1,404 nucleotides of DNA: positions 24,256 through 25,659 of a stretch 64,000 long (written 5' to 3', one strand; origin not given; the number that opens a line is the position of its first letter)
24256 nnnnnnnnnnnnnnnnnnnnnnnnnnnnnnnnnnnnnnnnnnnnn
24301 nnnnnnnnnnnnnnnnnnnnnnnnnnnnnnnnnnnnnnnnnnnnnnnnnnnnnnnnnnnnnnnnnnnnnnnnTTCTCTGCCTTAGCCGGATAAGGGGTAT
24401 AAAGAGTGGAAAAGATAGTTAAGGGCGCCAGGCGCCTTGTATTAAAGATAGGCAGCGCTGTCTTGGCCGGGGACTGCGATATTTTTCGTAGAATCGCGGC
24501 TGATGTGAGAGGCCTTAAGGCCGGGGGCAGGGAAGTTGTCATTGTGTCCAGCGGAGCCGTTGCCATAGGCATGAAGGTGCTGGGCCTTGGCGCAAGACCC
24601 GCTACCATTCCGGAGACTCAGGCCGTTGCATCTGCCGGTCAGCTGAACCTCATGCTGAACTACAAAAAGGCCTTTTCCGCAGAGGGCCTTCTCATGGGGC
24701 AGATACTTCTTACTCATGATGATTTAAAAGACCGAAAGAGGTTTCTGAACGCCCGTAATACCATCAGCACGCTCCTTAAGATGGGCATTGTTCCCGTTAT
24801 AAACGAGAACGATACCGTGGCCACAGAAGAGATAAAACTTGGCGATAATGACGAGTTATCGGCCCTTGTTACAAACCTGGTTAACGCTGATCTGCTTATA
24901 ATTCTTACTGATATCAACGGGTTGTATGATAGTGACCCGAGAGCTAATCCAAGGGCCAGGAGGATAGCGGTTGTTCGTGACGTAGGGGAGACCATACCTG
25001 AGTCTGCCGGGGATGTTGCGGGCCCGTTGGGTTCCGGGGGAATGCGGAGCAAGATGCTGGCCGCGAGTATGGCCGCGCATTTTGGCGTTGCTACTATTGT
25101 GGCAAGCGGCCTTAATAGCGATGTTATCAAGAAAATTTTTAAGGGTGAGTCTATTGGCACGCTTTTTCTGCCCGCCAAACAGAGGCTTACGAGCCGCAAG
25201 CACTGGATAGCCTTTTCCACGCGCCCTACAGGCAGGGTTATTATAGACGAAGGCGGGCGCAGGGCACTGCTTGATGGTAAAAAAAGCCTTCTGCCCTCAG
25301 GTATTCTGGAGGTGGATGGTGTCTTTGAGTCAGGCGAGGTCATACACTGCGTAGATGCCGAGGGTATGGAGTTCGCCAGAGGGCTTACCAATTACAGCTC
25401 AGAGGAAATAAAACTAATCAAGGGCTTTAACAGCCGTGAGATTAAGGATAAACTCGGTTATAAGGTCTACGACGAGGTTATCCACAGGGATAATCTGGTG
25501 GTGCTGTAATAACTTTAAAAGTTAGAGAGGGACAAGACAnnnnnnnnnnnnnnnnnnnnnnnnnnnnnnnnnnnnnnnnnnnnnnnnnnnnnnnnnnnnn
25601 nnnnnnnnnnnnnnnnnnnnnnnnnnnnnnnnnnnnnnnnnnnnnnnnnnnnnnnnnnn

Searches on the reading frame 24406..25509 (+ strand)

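Call 50: search_protein_families(library=pfam, proteins=[window:24406-25509:+], max_evalue=0.001)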
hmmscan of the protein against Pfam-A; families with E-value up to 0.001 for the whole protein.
window:24406-25509:+ (367 aa): 2 families
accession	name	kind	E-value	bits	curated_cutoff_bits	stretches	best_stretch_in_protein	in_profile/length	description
PF00696.33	AA_kinase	-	1.1e-41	143.6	24.9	1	10-231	2-231/234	Amino acid kinase family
PF01472.26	PUA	-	1.3e-17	63.9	24.8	1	276-349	1-73/74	PUA domain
